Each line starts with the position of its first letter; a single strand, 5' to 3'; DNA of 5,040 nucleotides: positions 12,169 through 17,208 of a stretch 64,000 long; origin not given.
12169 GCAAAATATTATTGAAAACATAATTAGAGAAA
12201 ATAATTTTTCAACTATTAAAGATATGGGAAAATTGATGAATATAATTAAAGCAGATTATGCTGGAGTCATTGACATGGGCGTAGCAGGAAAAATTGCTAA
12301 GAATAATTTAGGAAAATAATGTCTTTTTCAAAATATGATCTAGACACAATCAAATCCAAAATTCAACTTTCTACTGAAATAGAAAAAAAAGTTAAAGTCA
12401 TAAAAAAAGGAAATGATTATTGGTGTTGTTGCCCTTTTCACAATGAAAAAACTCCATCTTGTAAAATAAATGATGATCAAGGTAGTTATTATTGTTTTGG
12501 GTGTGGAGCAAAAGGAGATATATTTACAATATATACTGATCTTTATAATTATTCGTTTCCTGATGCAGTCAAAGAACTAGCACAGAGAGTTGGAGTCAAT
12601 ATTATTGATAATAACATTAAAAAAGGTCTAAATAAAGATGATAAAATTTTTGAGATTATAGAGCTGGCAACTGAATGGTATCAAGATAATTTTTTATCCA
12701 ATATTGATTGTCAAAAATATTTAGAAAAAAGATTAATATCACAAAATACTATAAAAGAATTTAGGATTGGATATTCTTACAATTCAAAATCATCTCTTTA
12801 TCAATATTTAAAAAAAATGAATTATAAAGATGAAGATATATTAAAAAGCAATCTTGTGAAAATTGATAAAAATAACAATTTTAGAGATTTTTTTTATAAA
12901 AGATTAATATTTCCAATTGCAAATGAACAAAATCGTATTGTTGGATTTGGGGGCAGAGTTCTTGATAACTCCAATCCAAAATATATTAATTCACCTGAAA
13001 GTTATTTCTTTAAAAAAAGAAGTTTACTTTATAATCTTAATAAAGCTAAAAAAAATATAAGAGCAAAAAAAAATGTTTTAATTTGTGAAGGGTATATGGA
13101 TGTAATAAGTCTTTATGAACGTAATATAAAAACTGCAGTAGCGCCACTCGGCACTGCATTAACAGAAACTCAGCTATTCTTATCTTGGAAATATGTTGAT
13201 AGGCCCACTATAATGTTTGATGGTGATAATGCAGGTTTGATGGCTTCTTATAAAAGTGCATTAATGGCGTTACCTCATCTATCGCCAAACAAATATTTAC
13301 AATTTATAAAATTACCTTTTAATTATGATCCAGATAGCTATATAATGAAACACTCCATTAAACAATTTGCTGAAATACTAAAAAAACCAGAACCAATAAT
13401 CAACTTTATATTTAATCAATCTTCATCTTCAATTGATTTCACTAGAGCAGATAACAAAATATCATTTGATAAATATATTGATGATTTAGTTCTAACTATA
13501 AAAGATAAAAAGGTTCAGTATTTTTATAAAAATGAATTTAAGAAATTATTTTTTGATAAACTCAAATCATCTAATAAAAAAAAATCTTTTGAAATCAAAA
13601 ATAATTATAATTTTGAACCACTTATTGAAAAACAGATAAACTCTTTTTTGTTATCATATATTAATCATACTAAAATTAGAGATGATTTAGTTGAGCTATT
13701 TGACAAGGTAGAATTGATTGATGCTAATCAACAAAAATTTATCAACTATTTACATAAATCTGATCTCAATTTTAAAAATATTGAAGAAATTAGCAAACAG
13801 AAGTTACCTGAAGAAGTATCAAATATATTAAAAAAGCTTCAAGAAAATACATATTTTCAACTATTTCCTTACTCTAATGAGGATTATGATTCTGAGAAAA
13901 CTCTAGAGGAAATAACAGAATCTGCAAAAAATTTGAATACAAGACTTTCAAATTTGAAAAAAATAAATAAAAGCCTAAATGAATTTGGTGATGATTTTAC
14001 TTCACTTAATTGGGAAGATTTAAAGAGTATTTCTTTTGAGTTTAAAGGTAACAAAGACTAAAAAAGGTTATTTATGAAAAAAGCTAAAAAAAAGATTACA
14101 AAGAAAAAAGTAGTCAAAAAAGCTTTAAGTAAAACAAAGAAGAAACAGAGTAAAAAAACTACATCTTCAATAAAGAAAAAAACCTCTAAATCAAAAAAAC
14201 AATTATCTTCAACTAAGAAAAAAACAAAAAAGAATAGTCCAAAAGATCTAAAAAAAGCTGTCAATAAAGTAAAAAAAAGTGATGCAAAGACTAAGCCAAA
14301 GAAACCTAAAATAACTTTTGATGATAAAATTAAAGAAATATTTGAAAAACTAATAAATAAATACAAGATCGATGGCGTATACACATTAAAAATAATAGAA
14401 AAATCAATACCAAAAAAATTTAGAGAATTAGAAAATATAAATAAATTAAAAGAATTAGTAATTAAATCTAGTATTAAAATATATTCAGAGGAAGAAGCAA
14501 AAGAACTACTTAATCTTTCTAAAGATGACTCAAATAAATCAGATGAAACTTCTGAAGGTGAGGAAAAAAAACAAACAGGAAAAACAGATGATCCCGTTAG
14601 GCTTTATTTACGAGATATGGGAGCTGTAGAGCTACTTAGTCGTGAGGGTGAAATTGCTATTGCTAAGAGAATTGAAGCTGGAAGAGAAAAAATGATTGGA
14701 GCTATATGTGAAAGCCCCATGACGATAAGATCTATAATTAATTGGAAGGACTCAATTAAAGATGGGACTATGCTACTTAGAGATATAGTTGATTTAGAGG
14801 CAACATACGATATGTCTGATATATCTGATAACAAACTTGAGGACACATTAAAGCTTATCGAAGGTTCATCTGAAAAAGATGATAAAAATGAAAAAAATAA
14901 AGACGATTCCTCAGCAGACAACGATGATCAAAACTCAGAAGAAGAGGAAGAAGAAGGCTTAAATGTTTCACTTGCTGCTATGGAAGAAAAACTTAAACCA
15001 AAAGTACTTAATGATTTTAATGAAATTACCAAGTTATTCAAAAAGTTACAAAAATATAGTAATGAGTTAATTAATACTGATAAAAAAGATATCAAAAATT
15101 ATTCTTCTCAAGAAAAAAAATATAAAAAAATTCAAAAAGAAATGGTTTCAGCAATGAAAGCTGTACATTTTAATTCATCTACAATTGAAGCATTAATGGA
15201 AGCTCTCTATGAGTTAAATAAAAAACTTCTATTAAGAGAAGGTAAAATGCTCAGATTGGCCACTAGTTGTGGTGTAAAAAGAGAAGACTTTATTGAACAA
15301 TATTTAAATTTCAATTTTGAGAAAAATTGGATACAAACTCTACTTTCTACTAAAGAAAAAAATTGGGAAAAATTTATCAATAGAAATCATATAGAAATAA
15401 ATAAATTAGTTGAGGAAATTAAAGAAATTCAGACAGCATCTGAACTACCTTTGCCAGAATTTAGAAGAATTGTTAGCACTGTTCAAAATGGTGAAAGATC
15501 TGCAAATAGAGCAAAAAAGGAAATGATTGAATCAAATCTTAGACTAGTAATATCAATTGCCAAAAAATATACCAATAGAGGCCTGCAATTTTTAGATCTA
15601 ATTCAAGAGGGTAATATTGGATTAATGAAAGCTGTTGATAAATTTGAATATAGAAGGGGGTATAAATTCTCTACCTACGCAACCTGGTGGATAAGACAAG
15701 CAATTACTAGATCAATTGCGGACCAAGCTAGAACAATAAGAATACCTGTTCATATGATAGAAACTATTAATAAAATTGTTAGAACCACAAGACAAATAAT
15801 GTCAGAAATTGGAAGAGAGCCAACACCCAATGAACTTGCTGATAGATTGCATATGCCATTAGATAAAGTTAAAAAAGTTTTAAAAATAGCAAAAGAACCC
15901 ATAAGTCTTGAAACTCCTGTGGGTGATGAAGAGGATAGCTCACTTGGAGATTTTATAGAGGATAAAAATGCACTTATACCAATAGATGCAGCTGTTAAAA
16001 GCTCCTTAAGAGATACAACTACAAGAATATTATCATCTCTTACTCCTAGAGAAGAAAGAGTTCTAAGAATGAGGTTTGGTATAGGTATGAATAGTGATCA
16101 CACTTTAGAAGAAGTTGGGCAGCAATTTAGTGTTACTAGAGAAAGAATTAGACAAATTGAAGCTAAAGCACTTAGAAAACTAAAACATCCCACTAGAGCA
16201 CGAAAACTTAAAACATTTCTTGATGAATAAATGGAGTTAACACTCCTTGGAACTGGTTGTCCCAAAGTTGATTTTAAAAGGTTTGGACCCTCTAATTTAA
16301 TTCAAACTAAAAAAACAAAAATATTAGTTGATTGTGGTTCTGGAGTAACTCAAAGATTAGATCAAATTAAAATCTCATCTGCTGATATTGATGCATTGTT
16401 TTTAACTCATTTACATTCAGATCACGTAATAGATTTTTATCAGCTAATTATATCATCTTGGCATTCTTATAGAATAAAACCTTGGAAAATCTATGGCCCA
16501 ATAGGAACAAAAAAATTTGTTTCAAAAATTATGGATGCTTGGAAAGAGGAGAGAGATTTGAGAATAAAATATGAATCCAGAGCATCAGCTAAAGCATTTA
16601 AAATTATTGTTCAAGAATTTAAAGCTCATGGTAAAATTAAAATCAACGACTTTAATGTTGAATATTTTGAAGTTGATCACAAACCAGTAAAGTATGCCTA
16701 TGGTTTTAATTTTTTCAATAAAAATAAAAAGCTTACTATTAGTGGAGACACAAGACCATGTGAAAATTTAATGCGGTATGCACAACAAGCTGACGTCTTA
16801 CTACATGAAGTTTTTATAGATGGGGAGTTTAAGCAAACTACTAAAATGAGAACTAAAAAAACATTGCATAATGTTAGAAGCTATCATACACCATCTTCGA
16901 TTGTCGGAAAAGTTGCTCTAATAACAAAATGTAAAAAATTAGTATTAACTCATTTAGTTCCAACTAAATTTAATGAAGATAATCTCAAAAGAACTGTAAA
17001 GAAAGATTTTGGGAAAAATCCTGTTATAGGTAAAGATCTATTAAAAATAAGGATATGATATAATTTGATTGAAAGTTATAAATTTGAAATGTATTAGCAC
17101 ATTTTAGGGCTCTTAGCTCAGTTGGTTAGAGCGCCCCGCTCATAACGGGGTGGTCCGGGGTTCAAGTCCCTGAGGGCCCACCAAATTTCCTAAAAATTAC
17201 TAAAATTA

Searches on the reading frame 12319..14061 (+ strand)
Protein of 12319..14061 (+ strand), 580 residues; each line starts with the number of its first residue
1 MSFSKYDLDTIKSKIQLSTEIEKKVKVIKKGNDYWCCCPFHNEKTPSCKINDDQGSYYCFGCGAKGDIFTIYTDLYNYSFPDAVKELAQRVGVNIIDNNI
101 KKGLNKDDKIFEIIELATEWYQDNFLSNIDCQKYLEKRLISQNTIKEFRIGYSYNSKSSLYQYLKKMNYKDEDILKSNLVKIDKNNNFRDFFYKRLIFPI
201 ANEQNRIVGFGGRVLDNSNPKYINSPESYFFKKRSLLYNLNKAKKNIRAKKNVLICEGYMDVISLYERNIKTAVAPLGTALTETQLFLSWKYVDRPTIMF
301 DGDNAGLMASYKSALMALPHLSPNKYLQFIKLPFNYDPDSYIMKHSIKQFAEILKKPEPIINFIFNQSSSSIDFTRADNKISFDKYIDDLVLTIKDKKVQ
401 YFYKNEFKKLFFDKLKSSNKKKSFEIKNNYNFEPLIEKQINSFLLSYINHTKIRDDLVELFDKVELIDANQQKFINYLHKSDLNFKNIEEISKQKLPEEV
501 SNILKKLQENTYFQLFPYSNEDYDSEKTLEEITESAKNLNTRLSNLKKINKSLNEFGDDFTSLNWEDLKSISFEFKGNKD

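Call 6: search_protein_families(library=ncbifam, proteins=[window:12319-14061:+], max_evalue=1e-10)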
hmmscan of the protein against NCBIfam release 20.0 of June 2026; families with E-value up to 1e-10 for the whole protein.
window:12319-14061:+ (580 aa): 1 family
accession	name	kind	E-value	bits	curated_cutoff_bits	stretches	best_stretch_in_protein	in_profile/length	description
TIGR01391.1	dnaG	equivalog_domain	2.2e-119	399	283.6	1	5-410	4-413/414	DNA primase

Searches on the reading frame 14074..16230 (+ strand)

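Call 6: search_protein_families(library=ncbifam, proteins=[window:14074-16230:+], max_evalue=1e-10)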
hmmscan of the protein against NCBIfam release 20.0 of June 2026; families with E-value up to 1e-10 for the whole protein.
window:14074-16230:+ (718 aa): 40 families (the best 25 are shown)
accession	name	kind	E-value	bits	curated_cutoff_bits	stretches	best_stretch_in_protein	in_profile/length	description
NF004208.0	PRK05658.1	equivalog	5.6e-247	821.8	555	1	72-718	9-631/631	RNA polymerase sigma factor RpoD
NF006666.0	PRK09210.1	equivalog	5.7e-135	450.4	572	2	334-717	10-370/370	RNA polymerase sigma factor RpoD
NF041931.2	MzaA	equivalog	5.9e-125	418.8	800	1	158-718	311-716/726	MZA anti-phage system associated sigma-70 family RNA polymerase sigma factor MzaA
NF004562.0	PRK05901.1-4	equivalog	2.9e-122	409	779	1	420-717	262-554/571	RNA polymerase sigma factor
NF004561.0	PRK05901.1-3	equivalog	4.9e-120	402.2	582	1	477-717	297-537/537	RNA polymerase sigma factor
TIGR02393.1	RpoD_Cterm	equivalog_domain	1.7e-118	394.4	354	1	480-716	1-237/238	RNA polymerase sigma factor RpoD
NF004560.0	PRK05901.1-1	equivalog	2.6e-110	370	711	1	462-717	264-516/516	RNA polymerase sigma factor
NF005643.0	PRK07406.1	equivalog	6e-107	358.1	500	1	304-716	20-396/397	RNA polymerase sigma factor RpoD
NF005920.0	PRK07921.1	subfamily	5.6e-102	341.1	464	1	475-715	86-326/328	RNA polymerase sigma factor SigB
TIGR02997.1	Sig70-cyanoRpoD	subfamily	9.9e-98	327.1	384.5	1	173-704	1-298/298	RNA polymerase sigma factor, RpoD/SigA family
NF005785.0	PRK07598.1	equivalog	3e-89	299.7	554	1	400-717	100-412/415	RNA polymerase sigma factor SigC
TIGR02394.1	rpoS_proteo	equivalog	5.6e-88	295.1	378.7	1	449-709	19-276/285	RNA polymerase sigma factor RpoS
NF004566.0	PRK05901.2-4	equivalog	2.4e-87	294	531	1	478-718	191-445/448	RNA polymerase sigma factor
NF004565.0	PRK05901.2-3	equivalog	6e-87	292.5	484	1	246-716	78-499/501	RNA polymerase sigma factor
NF004564.0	PRK05901.2-2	equivalog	1.4e-83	281.3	617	1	273-716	54-493/500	RNA polymerase sigma factor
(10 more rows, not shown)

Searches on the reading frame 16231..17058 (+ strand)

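Call 6: search_protein_families(library=ncbifam, proteins=[window:16231-17058:+], max_evalue=1e-10)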
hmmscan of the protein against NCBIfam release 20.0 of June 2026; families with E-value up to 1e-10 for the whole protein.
window:16231-17058:+ (275 aa): 9 families
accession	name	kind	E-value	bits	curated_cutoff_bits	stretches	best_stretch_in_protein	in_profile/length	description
NF000806.0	PRK00055.2-4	equivalog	2.1e-41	142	363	1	1-274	2-275/280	ribonuclease Z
NF000801.0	PRK00055.1-3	equivalog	2.3e-38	132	252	1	1-169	2-162/307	ribonuclease Z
TIGR02651.1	RNase_Z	equivalog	6.6e-38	130.5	292.95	1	2-166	1-154/302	ribonuclease Z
NF041257.1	GntH_guanitoxin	equivalog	1.4e-32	113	333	1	1-270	13-293/374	guanitoxin biosynthesis MBL fold metallo-hydrolase GntH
NF041851.1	cyc_nuc_deg_phdiest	equivalog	2.6e-22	79.4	400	1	1-255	1-234/253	cyclic nucleotide-degrading phosphodiesterase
NF000800.0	PRK00055.1-1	equivalog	2.8e-21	75.8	398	1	1-100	1-104/305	ribonuclease Z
TIGR02649.1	true_RNase_BN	exception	1e-16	60.8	563.7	0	26-101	29-104/304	ribonuclease BN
NF000805.0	PRK00055.2-3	equivalog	1.6e-12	47.3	416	0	2-113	5-118/307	ribonuclease Z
NF002558.0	PRK02126.1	subfamily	9.6e-11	41.2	315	0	26-103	25-96/345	ribonuclease Z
